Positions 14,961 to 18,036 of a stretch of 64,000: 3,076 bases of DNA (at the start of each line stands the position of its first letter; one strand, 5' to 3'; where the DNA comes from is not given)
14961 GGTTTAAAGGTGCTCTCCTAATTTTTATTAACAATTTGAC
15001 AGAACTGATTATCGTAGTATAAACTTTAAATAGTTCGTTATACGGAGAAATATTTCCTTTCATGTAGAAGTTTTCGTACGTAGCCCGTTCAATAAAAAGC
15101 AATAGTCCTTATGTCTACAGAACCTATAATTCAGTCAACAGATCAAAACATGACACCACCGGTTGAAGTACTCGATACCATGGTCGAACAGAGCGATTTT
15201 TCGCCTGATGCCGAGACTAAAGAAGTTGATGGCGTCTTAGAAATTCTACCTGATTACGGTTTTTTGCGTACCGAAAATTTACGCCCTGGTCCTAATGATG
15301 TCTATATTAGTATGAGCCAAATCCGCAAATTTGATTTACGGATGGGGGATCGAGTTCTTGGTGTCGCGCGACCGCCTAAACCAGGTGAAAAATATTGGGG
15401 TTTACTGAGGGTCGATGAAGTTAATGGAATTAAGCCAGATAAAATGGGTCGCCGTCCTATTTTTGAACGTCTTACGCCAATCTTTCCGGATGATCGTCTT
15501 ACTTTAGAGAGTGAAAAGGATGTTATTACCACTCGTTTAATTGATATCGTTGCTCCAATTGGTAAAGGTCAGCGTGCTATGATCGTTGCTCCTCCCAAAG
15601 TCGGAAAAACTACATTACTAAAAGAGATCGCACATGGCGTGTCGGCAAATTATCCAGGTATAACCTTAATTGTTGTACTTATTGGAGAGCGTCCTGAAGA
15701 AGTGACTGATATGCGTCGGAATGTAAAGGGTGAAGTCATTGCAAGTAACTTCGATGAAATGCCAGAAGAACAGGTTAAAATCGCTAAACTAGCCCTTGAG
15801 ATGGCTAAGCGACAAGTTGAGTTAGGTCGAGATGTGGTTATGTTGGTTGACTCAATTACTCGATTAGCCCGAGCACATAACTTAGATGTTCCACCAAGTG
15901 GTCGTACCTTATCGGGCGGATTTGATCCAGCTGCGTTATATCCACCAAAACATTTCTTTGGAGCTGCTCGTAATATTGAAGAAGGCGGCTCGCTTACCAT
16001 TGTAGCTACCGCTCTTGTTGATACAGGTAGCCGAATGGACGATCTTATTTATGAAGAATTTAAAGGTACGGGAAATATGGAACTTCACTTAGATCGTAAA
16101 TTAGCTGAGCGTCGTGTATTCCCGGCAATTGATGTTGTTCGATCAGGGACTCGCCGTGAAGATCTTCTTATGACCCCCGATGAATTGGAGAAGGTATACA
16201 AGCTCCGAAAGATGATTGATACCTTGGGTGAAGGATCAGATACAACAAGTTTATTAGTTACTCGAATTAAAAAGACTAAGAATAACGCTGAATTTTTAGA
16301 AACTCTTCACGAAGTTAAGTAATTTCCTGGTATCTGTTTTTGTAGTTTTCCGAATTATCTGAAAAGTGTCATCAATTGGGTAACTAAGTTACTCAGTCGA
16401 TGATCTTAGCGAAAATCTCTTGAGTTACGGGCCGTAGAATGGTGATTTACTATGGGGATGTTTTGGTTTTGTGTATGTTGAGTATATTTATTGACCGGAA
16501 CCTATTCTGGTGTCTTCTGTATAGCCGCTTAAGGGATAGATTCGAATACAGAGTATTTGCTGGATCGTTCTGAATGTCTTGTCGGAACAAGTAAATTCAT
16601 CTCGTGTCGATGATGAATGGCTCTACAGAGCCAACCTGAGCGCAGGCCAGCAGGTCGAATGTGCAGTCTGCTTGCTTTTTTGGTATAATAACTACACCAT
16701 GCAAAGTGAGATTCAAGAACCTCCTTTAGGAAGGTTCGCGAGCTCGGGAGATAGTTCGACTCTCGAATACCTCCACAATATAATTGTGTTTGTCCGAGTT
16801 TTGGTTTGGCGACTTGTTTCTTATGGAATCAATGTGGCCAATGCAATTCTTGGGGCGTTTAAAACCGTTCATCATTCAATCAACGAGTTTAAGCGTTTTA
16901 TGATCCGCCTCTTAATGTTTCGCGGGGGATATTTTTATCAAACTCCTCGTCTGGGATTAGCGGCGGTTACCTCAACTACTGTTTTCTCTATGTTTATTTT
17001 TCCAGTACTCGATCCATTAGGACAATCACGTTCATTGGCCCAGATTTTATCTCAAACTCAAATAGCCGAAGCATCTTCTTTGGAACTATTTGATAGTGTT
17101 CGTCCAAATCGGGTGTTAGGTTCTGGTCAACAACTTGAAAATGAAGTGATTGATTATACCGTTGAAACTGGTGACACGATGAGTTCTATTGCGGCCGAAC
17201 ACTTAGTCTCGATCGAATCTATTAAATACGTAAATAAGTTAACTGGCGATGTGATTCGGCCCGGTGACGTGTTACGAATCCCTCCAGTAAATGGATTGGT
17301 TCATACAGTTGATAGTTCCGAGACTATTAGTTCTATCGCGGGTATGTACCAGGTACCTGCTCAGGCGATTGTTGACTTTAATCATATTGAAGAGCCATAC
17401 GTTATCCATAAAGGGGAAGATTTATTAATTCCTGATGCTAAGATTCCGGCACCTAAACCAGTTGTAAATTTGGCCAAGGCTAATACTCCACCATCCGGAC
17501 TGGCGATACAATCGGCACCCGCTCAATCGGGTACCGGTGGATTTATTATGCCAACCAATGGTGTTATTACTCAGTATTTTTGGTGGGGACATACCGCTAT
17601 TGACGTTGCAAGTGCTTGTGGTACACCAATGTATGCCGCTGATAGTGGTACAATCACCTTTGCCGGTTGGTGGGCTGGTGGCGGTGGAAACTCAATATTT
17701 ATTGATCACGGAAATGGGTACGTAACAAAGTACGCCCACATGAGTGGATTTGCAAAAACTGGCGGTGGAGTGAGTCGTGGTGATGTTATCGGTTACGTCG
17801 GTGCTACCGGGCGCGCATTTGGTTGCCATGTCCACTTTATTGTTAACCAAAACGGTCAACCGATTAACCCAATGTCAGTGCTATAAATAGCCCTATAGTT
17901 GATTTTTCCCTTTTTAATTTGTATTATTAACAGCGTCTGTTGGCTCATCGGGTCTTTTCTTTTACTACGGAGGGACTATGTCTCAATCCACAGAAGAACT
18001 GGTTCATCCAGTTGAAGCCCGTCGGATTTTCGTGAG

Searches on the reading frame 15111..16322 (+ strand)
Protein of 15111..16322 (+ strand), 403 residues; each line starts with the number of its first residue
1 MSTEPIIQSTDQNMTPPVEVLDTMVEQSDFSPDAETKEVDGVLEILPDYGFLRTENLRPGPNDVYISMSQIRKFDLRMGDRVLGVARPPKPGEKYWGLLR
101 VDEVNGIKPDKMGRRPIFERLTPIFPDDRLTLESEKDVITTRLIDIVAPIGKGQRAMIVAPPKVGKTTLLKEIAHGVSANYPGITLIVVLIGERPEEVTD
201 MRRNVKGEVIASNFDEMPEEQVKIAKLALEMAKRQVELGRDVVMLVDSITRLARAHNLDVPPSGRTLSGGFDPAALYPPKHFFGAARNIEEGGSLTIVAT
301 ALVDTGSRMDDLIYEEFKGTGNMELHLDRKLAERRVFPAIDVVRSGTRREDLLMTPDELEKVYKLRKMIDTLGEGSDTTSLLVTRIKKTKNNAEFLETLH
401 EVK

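Call 70: search_protein_families(library=pfam, proteins=[window:15111-16322:+], max_evalue=0.001)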
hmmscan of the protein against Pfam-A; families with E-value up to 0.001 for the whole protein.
window:15111-16322:+ (403 aa): 2 families
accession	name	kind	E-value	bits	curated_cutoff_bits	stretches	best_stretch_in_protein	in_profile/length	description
PF00006.31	ATP-synt_ab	-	6.5e-30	104.8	29.5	1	142-345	3-211/213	ATP synthase alpha/beta family, nucleotide-binding domain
PF07497.18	Rho_RNA_bind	-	2.4e-27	94.9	27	1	40-110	2-73/73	Rho termination factor, RNA-binding domain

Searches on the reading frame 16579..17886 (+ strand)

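Call 70: search_protein_families(library=pfam, proteins=[window:16579-17886:+], max_evalue=0.001)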
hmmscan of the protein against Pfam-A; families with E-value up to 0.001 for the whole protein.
window:16579-17886:+ (435 aa): 3 families
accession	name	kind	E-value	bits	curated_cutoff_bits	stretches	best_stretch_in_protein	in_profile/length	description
PF01551.29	Peptidase_M23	-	7.1e-27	93.9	28.7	1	338-431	3-96/96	Peptidase family M23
PF01476.26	LysM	-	5.9e-20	71.4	20.9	2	193-235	1-43/43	LysM domain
PF23473.1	LysM3_LYK4_5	-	1.4e-08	35.1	29.3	0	193-228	5-40/48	LYK4/5 LysM3 domain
